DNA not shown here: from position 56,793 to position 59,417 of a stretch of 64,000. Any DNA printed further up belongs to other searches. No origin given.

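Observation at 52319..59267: Four-gene envelope cluster: bitopic 774-aa protein, two paralogous OM-barrel-like proteins and a vWA-OmpA anchor, with no recognisable family for three of the four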

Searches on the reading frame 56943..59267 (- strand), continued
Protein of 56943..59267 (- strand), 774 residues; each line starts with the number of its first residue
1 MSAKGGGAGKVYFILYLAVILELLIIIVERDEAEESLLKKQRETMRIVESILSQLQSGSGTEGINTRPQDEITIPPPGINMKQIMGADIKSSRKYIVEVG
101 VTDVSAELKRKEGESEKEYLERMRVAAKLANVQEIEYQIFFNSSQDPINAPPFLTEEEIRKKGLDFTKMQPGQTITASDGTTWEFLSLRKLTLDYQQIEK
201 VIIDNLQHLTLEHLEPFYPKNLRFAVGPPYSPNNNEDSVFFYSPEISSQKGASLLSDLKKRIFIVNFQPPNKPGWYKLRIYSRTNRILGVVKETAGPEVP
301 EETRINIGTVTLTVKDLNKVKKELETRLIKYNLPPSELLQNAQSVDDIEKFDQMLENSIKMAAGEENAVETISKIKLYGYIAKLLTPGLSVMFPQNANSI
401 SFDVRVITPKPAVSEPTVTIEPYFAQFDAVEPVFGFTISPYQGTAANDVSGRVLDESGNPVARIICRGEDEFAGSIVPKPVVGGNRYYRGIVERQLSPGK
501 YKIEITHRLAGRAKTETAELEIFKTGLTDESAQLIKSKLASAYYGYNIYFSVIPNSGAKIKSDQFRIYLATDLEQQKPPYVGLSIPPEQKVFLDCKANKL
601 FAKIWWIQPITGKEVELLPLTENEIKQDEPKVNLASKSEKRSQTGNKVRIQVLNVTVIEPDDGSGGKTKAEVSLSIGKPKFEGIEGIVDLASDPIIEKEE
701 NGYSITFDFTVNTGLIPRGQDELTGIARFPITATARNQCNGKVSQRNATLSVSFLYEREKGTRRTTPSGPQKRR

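Call 47: search_protein_families(library=pfam, proteins=[L031:9162-9812:-, L020:8142-9482:-, L032:17577-18935:-, L070:16968-17498:-, L070:6963-8402:-, L008:7119-7607:-, L067:8474-8866:+, L086:11675-13369:+, L086:13424-14812:+, L085:9666-11555:+], max_evalue=0.001)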
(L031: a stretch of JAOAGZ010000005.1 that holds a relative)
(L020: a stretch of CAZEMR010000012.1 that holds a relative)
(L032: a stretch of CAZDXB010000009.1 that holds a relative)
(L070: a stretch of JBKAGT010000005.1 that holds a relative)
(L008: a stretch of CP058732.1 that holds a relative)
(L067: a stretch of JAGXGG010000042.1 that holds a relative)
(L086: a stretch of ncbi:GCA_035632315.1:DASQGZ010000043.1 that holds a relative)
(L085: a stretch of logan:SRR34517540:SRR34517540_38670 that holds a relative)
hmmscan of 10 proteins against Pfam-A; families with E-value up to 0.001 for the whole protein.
L031:9162-9812:- (216 aa): 1 family
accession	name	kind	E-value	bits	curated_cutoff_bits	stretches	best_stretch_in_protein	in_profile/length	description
PF01966.28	HD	-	2.6e-06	28.1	22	1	55-147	1-92/116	HD domain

L020:8142-9482:- (446 aa): 13 families
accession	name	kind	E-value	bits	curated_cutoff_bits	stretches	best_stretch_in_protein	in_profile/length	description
PF02254.24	TrkA_N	-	5.4e-46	156.1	23.8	2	3-123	1-116/116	TrkA-N domain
PF02080.26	TrkA_C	-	1.9e-23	82.6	27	2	379-446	2-70/71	TrkA-C domain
PF03807.23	F420_oxidored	-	3.9e-09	37.4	21.6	1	3-49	2-50/94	NADP oxidoreductase coenzyme F420-dependent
PF03435.24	Sacchrp_dh_NADP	-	1.8e-07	32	25.1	0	233-273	1-44/129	Saccharopine dehydrogenase NADP binding domain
PF01488.26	Shikimate_DH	-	3.7e-06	27.5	24.3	0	229-313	11-92/138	Shikimate / quinate 5-dehydrogenase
PF06690.17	HcgC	-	1.1e-05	25.6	31.4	0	222-287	35-100/248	FeGP cofactor biosynthesis protein, methyltransferase HcgC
PF01266.30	DAO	-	1.7e-05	24.9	27.9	0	232-262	1-33/353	FAD dependent oxidoreductase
PF13241.12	NAD_binding_7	-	3.2e-05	24.9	22.1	0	3-96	10-92/104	Putative NAD(P)-binding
PF02737.24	3HCDH_N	-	9.9e-05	22.8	22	0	3-49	2-47/180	3-hydroxyacyl-CoA dehydrogenase, NAD binding domain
PF01262.27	AlaDh_PNT_C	-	0.00022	21.1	23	0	229-275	27-74/214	Alanine dehydrogenase/PNT, C-terminal domain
PF02558.23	ApbA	-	0.0005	20.2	22.2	0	3-56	1-54/150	Ketopantoate reductase PanE/ApbA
PF13450.12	NAD_binding_8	-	0.00064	20.4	21.9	0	235-261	1-28/68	NAD(P)-binding Rossmann-like domain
PF05834.18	Lycopene_cycl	-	0.00078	19.1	23.4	0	2-41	1-41/380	Lycopene cyclase protein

L032:17577-18935:- (452 aa): 2 families
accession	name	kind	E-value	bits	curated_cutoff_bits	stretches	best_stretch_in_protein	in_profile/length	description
PF04389.22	Peptidase_M28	-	1.1e-27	97.4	21.3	1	254-442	1-192/193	Peptidase family M28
PF01546.33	Peptidase_M20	-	5.4e-08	33.4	24.6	1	281-336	30-85/206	Peptidase family M20/M25/M40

L070:16968-17498:- (176 aa): 1 family
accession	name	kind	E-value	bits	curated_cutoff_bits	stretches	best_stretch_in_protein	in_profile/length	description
PF00156.33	Pribosyltran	-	1.6e-11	44.3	26.3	1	36-154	4-132/158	Phosphoribosyl transferase domain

L070:6963-8402:- (479 aa): 1 family
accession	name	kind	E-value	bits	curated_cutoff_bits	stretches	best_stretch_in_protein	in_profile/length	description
PF02386.22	TrkH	-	5.6e-67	226.8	27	1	38-476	4-499/502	Cation transport protein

L008:7119-7607:- (162 aa): 1 family
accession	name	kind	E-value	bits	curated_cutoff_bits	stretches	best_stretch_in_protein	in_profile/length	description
PF00072.30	Response_reg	-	6.3e-32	110.5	30.2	1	6-118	1-111/111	Response regulator receiver domain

L067:8474-8866:+ (130 aa): 0 families

L086:11675-13369:+ (564 aa): 0 families

L086:13424-14812:+ (462 aa): 0 families

L085:9666-11555:+ (629 aa): 0 families

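Call 56: search_solved_structures(query=A4, max_evalue=5)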
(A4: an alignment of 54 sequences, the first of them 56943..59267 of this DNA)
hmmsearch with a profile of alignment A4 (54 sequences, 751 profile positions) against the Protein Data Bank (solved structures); distinct sequences matched with E-value up to 5: 5.
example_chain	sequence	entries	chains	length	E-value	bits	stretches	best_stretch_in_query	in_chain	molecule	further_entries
1f8w_A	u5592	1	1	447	0.3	12.9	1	257-288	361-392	NADH PEROXIDASE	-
1nhp_A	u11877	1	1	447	0.33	12.8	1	258-288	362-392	NADH PEROXIDASE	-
1joa_A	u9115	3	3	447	0.33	12.8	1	258-288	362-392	NADH PEROXIDASE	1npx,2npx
1nhr_A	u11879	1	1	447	0.33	12.8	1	258-288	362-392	NADH PEROXIDASE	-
1nhs_A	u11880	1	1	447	0.33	12.8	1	258-288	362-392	NADH PEROXIDASE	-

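Call 62: list_cluster_members(proteins=[P0388, P0392, P0397, P0399, P0402, P0403, P0405, P0407, P0408, P0413])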
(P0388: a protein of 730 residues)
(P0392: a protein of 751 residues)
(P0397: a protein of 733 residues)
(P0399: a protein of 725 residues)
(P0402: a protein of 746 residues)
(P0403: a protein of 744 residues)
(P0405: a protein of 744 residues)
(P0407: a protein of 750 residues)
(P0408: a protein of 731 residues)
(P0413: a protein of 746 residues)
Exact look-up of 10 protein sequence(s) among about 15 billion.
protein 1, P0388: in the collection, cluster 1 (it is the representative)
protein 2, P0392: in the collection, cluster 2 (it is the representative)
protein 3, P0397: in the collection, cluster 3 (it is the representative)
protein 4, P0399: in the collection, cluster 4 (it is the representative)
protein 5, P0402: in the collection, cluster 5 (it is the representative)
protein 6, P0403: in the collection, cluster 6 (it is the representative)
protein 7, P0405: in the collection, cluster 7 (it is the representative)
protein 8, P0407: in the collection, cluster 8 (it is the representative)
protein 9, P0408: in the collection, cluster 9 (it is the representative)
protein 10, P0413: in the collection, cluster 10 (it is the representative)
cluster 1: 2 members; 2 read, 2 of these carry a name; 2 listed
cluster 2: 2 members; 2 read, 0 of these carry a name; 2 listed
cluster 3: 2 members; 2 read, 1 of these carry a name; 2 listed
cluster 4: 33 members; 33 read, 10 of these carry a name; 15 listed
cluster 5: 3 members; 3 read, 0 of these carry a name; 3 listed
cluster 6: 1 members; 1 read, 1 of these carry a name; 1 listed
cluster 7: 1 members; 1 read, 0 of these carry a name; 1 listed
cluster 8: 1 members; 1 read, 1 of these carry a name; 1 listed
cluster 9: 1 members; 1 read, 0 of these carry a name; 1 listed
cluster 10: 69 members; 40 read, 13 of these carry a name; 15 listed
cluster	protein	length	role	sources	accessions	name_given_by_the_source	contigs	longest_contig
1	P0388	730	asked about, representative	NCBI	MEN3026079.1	MAG: hypothetical protein ABDH31_00010 [Chlorobiota bacterium]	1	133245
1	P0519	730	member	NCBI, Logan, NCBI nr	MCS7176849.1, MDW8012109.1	MAG: hypothetical protein NZ960_04390 [Candidatus Kapabacteria bacterium] | hypothetical protein [Candidatus Kapabacteria bacterium]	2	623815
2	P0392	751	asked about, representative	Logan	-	-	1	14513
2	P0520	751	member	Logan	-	-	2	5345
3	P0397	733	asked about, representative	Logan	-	-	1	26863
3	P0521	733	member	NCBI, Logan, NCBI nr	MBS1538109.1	MAG: hypothetical protein JST20_10225 [Bacteroidetes bacterium] | hypothetical protein [Bacteroidota bacterium]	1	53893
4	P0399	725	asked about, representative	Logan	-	-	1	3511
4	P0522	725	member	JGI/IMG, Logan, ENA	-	hypothetical protein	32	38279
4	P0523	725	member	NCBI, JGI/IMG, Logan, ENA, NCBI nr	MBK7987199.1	MAG: hypothetical protein IPK11_09870 [Ignavibacteria bacterium] | hypothetical protein | hypothetical protein [Ignavibacteria bacterium]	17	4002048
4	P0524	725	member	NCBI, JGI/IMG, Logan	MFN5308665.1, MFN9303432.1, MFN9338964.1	MAG: hypothetical protein ACK5C0_04330 [Candidatus Kapaibacterium sp.] | hypothetical protein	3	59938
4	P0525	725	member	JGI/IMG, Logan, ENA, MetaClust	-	\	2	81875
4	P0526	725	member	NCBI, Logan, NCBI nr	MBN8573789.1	MAG: hypothetical protein J0M05_07735 [Candidatus Kapabacteria bacterium] | hypothetical protein [Candidatus Kapabacteria bacterium]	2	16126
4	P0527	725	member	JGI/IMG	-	hypothetical protein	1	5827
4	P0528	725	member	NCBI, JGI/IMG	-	hypothetical protein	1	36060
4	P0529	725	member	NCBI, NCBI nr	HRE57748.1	MAG TPA: hypothetical protein PLW09_07985 [Candidatus Kapabacteria bacterium] | hypothetical protein [Candidatus Kapabacteria bacterium]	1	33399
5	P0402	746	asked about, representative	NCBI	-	-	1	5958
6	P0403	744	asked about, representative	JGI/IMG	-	hypothetical protein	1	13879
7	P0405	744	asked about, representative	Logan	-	-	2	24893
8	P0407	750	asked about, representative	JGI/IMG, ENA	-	hypothetical protein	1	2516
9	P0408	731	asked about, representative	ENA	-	-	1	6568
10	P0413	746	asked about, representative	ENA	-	-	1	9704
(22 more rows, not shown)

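Call 64: find_encoding_contigs(protein=P0433, flank=10000, max_places=1)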
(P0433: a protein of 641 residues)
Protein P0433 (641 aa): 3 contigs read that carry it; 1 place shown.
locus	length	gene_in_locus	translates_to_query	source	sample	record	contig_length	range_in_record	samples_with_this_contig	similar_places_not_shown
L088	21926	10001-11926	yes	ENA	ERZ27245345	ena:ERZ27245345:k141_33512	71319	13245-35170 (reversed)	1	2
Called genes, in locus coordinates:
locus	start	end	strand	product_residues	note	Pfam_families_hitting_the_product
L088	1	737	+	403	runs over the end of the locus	PF19777:DUF6263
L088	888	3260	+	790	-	PF01590:GAF (weak), PF13185:GAF_2, PF01590:GAF (weak), PF13185:GAF_2, PF13492:GAF_3, PF00990:GGDEF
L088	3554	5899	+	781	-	PF17849:OB_Dis3 (weak), PF17876:CSD2, PF00773:RNB, PF00575:S1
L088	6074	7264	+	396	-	PF02016:Peptidase_S66, PF17676:Peptidase_S66C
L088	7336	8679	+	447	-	PF02321:OEP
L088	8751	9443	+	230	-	PF00005:ABC_tran, PF02463:SMC_N (faint), PF13304:AAA_21 (faint)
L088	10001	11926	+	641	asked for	-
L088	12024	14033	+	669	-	-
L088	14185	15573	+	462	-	-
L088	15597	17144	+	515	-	-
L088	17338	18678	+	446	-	PF00362:Integrin_beta (faint), PF00092:VWA, PF13519:VWA_2, PF25106:VWA_4, PF00691:OmpA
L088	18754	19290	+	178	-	-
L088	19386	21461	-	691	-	PF00795:CN_hydrolase, PF02540:NAD_synthase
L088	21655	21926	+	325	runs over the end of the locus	PF00483:NTP_transferase, PF12804:NTP_transf_3, PF25087:GMPPB_C (weak)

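Call 65: find_encoding_contigs(protein=P0462, flank=10000, max_places=1)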
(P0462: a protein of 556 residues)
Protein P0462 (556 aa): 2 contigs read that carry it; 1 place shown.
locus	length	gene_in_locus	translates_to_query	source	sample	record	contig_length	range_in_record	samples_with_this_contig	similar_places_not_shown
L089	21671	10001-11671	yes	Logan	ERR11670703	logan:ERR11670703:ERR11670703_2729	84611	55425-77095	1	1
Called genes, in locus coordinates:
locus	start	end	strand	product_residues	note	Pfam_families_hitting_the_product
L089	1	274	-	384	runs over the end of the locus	PF12704:MacB_PCD, PF02687:FtsX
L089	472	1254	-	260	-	PF14344:DUF4397 (faint)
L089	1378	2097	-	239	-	-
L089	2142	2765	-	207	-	PF00156:Pribosyltran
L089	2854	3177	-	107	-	PF13428:TPR_14 (faint), PF14561:TPR_20 (weak), PF07719:TPR_2 (faint), PF13424:TPR_12 (faint), PF13431:TPR_17 (faint), PF00515:TPR_1 (faint), PF13181:TPR_8 (faint)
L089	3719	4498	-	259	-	PF02591:Zn_ribbon_9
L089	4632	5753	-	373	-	PF01784:DUF34_NIF3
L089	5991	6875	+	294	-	PF00487:FA_desaturase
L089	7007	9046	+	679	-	PF14870:PSII_BNR (faint), PF25852:DUF6242_C (faint), PF02012:BNR (faint), PF15902:Sortilin-Vps10 (faint), PF18962:Por_Secre_tail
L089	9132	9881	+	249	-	PF00677:Lum_binding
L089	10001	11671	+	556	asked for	-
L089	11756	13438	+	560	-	-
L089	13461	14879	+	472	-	-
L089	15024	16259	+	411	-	PF00266:Aminotran_5, PF01041:DegT_DnrJ_EryC1 (weak), PF01053:Cys_Met_Meta_PP (weak)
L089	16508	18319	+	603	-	-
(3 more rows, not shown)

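Call 66: find_encoding_contigs(protein=P0509, flank=10000, max_places=1)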
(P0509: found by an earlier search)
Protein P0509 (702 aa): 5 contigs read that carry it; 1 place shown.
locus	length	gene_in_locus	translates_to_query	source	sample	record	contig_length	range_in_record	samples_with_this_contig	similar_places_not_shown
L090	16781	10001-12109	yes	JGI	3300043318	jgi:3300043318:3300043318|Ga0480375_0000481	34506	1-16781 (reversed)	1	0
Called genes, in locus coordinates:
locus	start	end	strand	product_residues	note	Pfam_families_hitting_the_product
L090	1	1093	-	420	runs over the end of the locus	PF06689:zf-C4_ClpX, PF01078:Mg_chelatase (faint), PF07724:AAA_2, PF00004:AAA, PF10431:ClpB_D2-small (weak)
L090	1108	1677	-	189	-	PF00574:CLP_protease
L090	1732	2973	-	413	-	PF05697:Trigger_N, PF05698:Trigger_C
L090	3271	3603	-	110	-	PF01588:tRNA_bind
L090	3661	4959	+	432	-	PF00890:FAD_binding_2, PF01134:GIDA (weak), PF01266:DAO (weak), PF01593:Amino_oxidase, PF07992:Pyr_redox_2 (weak), PF12831:FAD_oxidored, PF13450:NAD_binding_8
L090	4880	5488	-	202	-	PF14378:PAP2_3 (weak), PF01569:PAP2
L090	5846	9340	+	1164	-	PF08471:Ribonuc_red_2_N, PF02867:Ribonuc_red_lgC, PF20772:TACO1_YebC_N, PF02867:Ribonuc_red_lgC, PF12637:TSCPD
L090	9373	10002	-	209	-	-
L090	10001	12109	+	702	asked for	-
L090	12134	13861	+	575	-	-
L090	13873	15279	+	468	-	-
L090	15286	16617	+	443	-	PF00092:VWA, PF13519:VWA_2, PF25106:VWA_4, PF00691:OmpA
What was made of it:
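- In one lineage C and D are only 6 nt apart (call 66).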
